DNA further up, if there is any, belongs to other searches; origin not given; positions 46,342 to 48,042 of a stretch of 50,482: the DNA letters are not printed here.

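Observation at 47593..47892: Top6A/Spo11 with a translated ~100-aa N-terminal extension that threads onto a ubiquitin-like beta-grasp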

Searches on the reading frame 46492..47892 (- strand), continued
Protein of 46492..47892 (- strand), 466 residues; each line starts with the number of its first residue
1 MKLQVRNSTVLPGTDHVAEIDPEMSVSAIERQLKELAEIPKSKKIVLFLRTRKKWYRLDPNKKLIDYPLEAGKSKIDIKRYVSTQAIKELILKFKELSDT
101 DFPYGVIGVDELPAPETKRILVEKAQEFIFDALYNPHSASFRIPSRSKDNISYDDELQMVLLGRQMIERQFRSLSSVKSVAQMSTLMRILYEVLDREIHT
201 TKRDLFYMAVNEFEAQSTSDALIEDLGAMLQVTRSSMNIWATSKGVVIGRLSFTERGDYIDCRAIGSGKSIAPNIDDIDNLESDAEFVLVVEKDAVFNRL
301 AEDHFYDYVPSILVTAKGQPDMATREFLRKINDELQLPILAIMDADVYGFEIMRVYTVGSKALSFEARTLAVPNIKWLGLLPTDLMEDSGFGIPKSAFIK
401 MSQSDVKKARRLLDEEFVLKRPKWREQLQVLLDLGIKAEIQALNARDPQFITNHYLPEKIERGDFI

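Call 38: search_protein_families(library=pfam, proteins=[L003:284-7830:+, L001:5-7990:+, L002:5276-7984:+, L004:3975-6578:+], max_evalue=0.01)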
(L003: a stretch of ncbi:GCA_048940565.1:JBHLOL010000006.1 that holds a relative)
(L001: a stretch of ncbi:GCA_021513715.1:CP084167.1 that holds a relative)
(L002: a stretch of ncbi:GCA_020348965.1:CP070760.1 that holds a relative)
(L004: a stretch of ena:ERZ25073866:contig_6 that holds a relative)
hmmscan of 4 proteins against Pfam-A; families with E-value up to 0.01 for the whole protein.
L003:284-7830:+ (2515 aa): 5 families
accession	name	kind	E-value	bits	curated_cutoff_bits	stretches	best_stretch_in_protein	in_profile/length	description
PF09239.17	Topo-VIb_trans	-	6.1e-52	176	24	1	379-536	1-159/159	Topoisomerase VI B subunit, transducer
PF21794.3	RAD51D_N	-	2e-25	89.2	27.3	0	1643-1685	12-54/60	RAD51D, N-terminal domain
PF12482.14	DUF3701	-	8e-06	26.4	26.9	0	900-939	3-41/93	Phage integrase protein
PF14520.12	HHH_5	-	2e-05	25.4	27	0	917-959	10-52/57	Helix-hairpin-helix domain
PF02518.31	HATPase_c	-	0.00017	22.4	26.4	1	111-158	36-80/111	Histidine kinase-, DNA gyrase B-, and HSP90-like ATPase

L001:5-7990:+ (2661 aa): 2 families
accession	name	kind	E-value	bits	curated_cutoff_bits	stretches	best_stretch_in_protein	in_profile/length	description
PF21794.3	RAD51D_N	-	1.1e-11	45.1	27.3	0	462-487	9-34/60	RAD51D, N-terminal domain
PF03118.21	RNA_pol_A_CTD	-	0.0078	16.4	23.8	1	267-323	10-66/67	Bacterial RNA polymerase, alpha chain C terminal domain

L002:5276-7984:+ (902 aa): 5 families
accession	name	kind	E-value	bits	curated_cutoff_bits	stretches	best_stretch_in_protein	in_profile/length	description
PF21794.3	RAD51D_N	-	1e-14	54.9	27.3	0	163-201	13-51/60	RAD51D, N-terminal domain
PF14520.12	HHH_5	-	5.7e-09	36.8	27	0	167-206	15-54/57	Helix-hairpin-helix domain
PF03118.21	RNA_pol_A_CTD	-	1.5e-05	25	23.8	0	217-253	11-47/67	Bacterial RNA polymerase, alpha chain C terminal domain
PF14229.12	DUF4332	-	0.00012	22.7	23.2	0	661-736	4-80/122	Domain of unknown function (DUF4332)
PF21999.2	IMS_HHH_1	-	0.00053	20.8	27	0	291-316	10-35/53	DNA polymerase-iota, thumb domain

L004:3975-6578:+ (867 aa): 0 families

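Call 39: search_protein_representatives(protein=window:46495-47892:-)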
Query: 466 residues. Proteins with E-value up to 0.001 (for the whole library): 3883; up to 1e-10: 2013; up to 1e-30: 393. The best 150 are listed.
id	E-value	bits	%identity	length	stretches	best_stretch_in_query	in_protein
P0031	1.4e-180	617.6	62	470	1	3-466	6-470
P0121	1.4e-127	443.0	50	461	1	17-466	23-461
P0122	9.0e-108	377.7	77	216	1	252-466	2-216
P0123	1.8e-89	317.4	46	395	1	123-466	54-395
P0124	7.2e-89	315.4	43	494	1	123-466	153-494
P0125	8.9e-88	311.8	42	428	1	95-466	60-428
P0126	9.8e-79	282.0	41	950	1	99-466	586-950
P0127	2.4e-78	280.7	42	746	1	107-466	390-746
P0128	2.3e-72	261.0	40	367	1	125-466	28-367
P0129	9.6e-71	255.7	42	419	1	139-466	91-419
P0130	8.6e-70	252.5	46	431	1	128-385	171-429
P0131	5.4e-69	249.9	49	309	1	196-432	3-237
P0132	3.7e-68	247.2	49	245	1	231-466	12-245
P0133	5.2e-68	246.7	46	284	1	137-386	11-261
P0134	5.0e-66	240.2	44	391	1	135-392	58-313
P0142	2.3e-59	218.2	38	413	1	140-466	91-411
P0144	2.4e-58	214.8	48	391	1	138-355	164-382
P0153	3.7e-54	201.1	47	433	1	137-356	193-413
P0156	3.5e-52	194.5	42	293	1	19-287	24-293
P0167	4.1e-49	184.4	32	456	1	130-460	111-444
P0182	6.3e-47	177.2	33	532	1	114-460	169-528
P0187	4.2e-46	174.5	41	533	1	119-332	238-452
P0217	6.2e-43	164.0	36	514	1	185-465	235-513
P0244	9.9e-41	156.8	32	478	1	174-466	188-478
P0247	1.3e-40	156.5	40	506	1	173-445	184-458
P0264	2.5e-39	152.2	33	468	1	151-465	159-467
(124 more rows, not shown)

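Call 46: list_cluster_members(proteins=[P0121, P0123, P0124, P0125, P0126, P0127, P0129, P0142, P0128, P0156])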
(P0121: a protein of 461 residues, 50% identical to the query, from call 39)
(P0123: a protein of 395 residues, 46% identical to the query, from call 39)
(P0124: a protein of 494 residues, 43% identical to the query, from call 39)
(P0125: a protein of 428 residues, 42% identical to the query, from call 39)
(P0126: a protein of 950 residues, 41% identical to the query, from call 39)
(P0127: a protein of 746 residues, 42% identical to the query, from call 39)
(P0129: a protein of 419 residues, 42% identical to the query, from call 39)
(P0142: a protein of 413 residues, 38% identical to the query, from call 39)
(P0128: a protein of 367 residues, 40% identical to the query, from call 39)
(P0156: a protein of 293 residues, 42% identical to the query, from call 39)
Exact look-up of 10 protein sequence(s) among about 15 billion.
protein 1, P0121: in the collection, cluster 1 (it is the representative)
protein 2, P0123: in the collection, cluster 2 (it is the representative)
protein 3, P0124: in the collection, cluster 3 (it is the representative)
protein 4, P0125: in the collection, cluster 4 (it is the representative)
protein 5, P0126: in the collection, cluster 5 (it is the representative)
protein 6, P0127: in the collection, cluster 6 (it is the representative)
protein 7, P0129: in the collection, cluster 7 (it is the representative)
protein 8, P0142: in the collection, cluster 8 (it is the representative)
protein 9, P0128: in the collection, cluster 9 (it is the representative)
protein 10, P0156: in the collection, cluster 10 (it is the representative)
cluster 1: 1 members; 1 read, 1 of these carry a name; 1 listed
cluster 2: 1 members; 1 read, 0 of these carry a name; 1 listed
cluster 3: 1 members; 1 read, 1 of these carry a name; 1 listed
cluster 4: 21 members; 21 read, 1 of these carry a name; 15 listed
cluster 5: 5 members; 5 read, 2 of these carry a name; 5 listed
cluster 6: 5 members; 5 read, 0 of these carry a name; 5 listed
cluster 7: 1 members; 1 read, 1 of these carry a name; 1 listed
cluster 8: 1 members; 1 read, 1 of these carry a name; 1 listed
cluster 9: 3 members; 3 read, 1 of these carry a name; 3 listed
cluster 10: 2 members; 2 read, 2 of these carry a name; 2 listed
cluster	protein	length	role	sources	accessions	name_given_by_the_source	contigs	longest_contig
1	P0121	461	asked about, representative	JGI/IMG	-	meiotic recombination protein SPO11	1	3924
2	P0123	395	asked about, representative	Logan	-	-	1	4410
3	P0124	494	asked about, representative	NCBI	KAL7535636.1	hypothetical protein ACHAXR_006627 [Thalassiosira sp. AJA248-18]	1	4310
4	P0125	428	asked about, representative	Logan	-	-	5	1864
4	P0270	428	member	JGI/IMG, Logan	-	meiotic recombination protein SPO11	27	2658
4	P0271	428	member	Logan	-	-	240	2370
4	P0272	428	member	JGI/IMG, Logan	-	-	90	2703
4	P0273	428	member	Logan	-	-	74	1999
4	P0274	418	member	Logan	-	-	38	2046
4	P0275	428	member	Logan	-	-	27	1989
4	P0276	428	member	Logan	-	-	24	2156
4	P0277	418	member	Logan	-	-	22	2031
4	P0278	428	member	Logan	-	-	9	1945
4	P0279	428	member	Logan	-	-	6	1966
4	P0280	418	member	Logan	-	-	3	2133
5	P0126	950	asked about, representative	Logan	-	-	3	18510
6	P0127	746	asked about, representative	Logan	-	-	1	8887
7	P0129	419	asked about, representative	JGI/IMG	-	meiotic recombination protein SPO11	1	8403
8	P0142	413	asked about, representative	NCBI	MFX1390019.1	MAG: hypothetical protein ACFE9Z_08160 [Promethearchaeota archaeon]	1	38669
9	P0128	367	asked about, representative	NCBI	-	-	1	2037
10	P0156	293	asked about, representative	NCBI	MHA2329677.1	MAG: hypothetical protein ACXACR_14265, partial [Candidatus Hodarchaeales archaeon]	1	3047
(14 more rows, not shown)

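Call 47: find_related_loci(query=A2, collection=genome_contigs, flank=10000)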
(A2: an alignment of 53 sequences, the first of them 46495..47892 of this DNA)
Query A2 (466 aa) in genome_contigs; peptide patterns used: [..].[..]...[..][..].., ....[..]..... (x = any residue, [..] = any of these).
79 stretches matched a pattern; 69 encode a relative of the query (tblastn E <= 1e-3); 68 distinct loci.
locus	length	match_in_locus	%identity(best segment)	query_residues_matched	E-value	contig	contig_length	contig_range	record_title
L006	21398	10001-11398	97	1-466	0e+0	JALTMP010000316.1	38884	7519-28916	MAG: Candidatus Heimdallarchaeota archaeon isolate S139_metabat2_scaf2bin.022 S139_NODE_591_length_38884_cov_2.955879, w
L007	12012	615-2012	85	1-466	0e+0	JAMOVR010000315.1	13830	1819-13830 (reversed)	MAG: Candidatus Heimdallarchaeota archaeon isolate PIR-30_metabat2_scaf2bin.046 PIR-30_scaffold_656_c2, whole genome sho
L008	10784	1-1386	65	5-466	0e+0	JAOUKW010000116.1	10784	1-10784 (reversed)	MAG: Candidatus Heimdallarchaeota archaeon isolate 8_1_Jan_SF_Bin58 8_1_Jan_SF_Bin58_scaffold_2148_c2, whole genome shot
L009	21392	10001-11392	62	2-466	0e+0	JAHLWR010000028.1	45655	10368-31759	MAG: Candidatus Heimdallarchaeota archaeon isolate 18H4_34 NODE_294_length_45655_cov_39.200110, whole genome shotgun seq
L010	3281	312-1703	62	2-466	0e+0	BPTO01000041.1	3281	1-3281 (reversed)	MAG: Candidatus Heimdallarchaeota archaeon 8H_bin2 DNA, 8H_mb2_bin2_NODE_106_1, whole genome shotgun sequence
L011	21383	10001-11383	62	5-466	0e+0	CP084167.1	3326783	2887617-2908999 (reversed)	MAG: Candidatus Heimdallarchaeum endolithica isolate PR6 chromosome, complete genome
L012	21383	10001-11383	62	5-466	0e+0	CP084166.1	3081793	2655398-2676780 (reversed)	MAG: Candidatus Heimdallarchaeum aukensis isolate PM71 chromosome, complete genome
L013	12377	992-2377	62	5-466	0e+0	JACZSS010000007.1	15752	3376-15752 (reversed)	MAG: Candidatus Heimdallarchaeota archaeon isolate B11T1B5 B11T1B5_NODE3735, whole genome shotgun sequence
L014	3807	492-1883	61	2-466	0e+0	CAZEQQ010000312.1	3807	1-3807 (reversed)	MAG TPA_asm: uncultured archaeon isolate SRP241326_co1_80 genome assembly, contig: NODE_26891_length_3807_cov_3.851013,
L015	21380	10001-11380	59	6-466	0e+0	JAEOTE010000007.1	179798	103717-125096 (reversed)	MAG: Candidatus Heimdallarchaeota archaeon isolate YT1_029 k127_3736120, whole genome shotgun sequence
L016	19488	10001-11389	62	5-466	0e+0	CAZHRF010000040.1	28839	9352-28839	MAG TPA_asm: uncultured archaeon isolate SRP141376_co2_229 genome assembly, contig: NODE_3514_length_28839_cov_93.581990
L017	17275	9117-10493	60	7-466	0e+0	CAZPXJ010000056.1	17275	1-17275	MAG TPA_asm: uncultured archaeon isolate SRP214966_co2_105 genome assembly, contig: NODE_4919_length_17275_cov_4.653368,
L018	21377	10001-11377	60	7-466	0e+0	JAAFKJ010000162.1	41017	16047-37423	MAG: Candidatus Heimdallarchaeota archaeon isolate C4.bin.22 k83_1806109, whole genome shotgun sequence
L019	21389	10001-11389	61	5-466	0e+0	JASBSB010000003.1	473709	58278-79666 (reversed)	MAG: Candidatus Heimdallarchaeota archaeon isolate BWSM_123 k141_298716, whole genome shotgun sequence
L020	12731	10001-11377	60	7-466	0e+0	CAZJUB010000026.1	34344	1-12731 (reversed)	MAG TPA_asm: uncultured archaeon isolate SRP214966_co4_346 genome assembly, contig: NODE_833_length_34344_cov_37.470180,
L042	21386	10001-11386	57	3-466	3e-174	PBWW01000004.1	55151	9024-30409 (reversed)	MAG: Candidatus Heimdallarchaeota archaeon isolate RS678 56885, whole genome shotgun sequence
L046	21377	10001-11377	50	1-466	1e-145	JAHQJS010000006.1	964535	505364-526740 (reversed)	MAG: Candidatus Borrarchaeum weybense isolate lw60_2018_gm2_56 NODE_4_length_964535_cov_26.315061, whole genome shotgun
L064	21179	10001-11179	51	70-466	2e-130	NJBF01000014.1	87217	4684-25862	MAG: Candidatus Heimdallarchaeota archaeon B3_Heim 139, whole genome shotgun sequence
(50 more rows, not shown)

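Call 60: fold_search(model_id=the predicted structure, library=pdb)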
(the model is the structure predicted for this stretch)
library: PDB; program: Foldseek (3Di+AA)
matches with E <= 10: 1279; with E <= 0.001: 13
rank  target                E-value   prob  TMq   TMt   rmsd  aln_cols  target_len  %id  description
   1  9o0g_C                2.0e-25  1.00  0.68  0.87   2.4       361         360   27  CryoEM structure of M. mazei topoisomerase VI(A-E342Q)-minicircle DNA complex in cleavage state (released 2026-02-25)
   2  9o0g_A                2.0e-25  1.00  0.68  0.87   2.4       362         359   27  CryoEM structure of M. mazei topoisomerase VI(A-E342Q)-minicircle DNA complex in cleavage state (released 2026-02-25)
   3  9o7o_A                5.3e-24  1.00  0.68  0.87   2.6       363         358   27  CryoEM structure of M. mazei topoisomerase VI(A-E342Q)-minicircle DNA complex in asymmetric state (released 2026-02-25)
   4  9o8p_A                6.6e-24  1.00  0.67  0.86   2.9       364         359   27  CryoEM structure of M. mazei topoisomerase VI-minicircle DNA complex (released 2026-02-25)
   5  2zbk_A                9.8e-23  1.00  0.61  0.80   4.6       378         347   32  Crystal structure of an intact type II DNA topoisomerase: insights into DNA transfer mechanisms (released 2008-02-12)
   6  1d3y_B                2.9e-21  1.00  0.54  0.84   2.5       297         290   31  STRUCTURE OF THE DNA TOPOISOMERASE VI A SUBUNIT (released 1999-11-05)
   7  1d3y_A                1.1e-20  1.00  0.54  0.84   2.5       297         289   30  STRUCTURE OF THE DNA TOPOISOMERASE VI A SUBUNIT (released 1999-11-05)
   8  2q2e_A                1.6e-16  1.00  0.59  0.84   3.3       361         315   25  Crystal structure of the topoisomerase VI holoenzyme from Methanosarcina mazei (released 2007-07-10)
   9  8urq_A                1.2e-13  1.00  0.48  0.60  16.1       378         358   20  Spo11 core complex with gapped DNA (released 2024-06-26)
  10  8uru_A                3.6e-13  1.00  0.46  0.57  16.5       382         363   20  Spo11 core complex with hairpin DNA (released 2024-06-26)
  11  4yl8_A                5.3e-04  0.99  0.16  0.23  19.9       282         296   12  Crystal structure of the Crumbs/Moesin complex (released 2015-04-01)
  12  1j19_A                7.8e-04  1.00  0.15  0.21  17.8       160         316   12  Crystal structure of the radxin FERM domain complexed with the ICAM-2 cytoplasmic peptide (released 2003-03-11)
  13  7byj                  7.8e-04  0.99  0.16  0.22  20.1       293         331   10  Crystal structure of the FERM domain of FRMPD4 (released 2020-12-16)
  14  1ef1_A                1.0e-03  0.99  0.17  0.25  21.2       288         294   11  CRYSTAL STRUCTURE OF THE MOESIN FERM DOMAIN/TAIL DOMAIN COMPLEX (released 2000-05-10)
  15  8xz6_A                1.1e-03  0.98  0.15  0.23  20.5       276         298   10  MERS-CoV S and radixin complex structure (released 2025-10-08)
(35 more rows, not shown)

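Call 61: search_protein_families(library=pfam, proteins=[L064:2811-9770:+, L046:2926-9807:+, L042:3295-9879:+], max_evalue=0.05)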
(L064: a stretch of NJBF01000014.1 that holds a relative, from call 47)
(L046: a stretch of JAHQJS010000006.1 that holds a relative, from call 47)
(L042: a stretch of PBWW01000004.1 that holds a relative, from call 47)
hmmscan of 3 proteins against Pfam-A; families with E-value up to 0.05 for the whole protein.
L064:2811-9770:+ (2319 aa): 8 families
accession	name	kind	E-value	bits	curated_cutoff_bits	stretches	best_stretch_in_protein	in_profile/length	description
PF09239.17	Topo-VIb_trans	-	7.6e-49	166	24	1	353-517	1-159/159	Topoisomerase VI B subunit, transducer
PF21794.3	RAD51D_N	-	7.2e-23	81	27.3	0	1578-1613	11-46/60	RAD51D, N-terminal domain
PF14520.12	HHH_5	-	2e-08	35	27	0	928-957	16-45/57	Helix-hairpin-helix domain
PF03118.21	RNA_pol_A_CTD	-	3.4e-07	30.3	23.8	0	1281-1321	25-65/67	Bacterial RNA polymerase, alpha chain C terminal domain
PF02518.31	HATPase_c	-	2.5e-05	25.1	26.4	1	47-142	10-80/111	Histidine kinase-, DNA gyrase B-, and HSP90-like ATPase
PF20451.3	Calmod_bind_M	-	7.7e-05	23.6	24.5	0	1710-1737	20-50/67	Calmodulin binding protein central domain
PF13589.12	HATPase_c_3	-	0.00055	20.4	25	1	45-148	5-86/137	Histidine kinase-, DNA gyrase B-, and HSP90-like ATPase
PF22993.4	SAM_EPH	-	0.0036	17.5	27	0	1776-1797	23-44/60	Ephrin receptor 1 SAM domain-like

L046:2926-9807:+ (2293 aa): 6 families
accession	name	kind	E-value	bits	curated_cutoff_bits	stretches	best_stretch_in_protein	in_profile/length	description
PF09239.17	Topo-VIb_trans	-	3.2e-54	183.5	24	1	383-540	1-159/159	Topoisomerase VI B subunit, transducer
PF21794.3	RAD51D_N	-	2e-24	85.9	27.3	0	925-955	16-46/60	RAD51D, N-terminal domain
PF03118.21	RNA_pol_A_CTD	-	2.4e-07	30.8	23.8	0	801-827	26-52/67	Bacterial RNA polymerase, alpha chain C terminal domain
PF14520.12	HHH_5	-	6.9e-06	26.9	27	0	923-964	12-53/57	Helix-hairpin-helix domain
PF02518.31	HATPase_c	-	5.8e-05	23.9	26.4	1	115-180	36-97/111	Histidine kinase-, DNA gyrase B-, and HSP90-like ATPase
PF12482.14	DUF3701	-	0.0021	18.6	26.9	0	919-941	18-40/93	Phage integrase protein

L042:3295-9879:+ (2194 aa): 6 families
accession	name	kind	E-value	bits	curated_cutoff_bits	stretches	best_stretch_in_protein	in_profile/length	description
PF09239.17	Topo-VIb_trans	-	1.1e-52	178.4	24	1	365-531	1-158/159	Topoisomerase VI B subunit, transducer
PF21794.3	RAD51D_N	-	3.4e-10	40.4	27.3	0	1577-1616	7-46/60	RAD51D, N-terminal domain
PF02518.31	HATPase_c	-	5.9e-05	23.9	26.4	1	50-162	8-93/111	Histidine kinase-, DNA gyrase B-, and HSP90-like ATPase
PF03118.21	RNA_pol_A_CTD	-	0.0041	17.3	23.8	0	1934-1985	12-63/67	Bacterial RNA polymerase, alpha chain C terminal domain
PF22357.2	AF1548-like_C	-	0.028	14.9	23.9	1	1936-1985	2-50/56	AF1548-like, C-terminal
PF14520.12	HHH_5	-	0.036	15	27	0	1950-1986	18-54/57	Helix-hairpin-helix domain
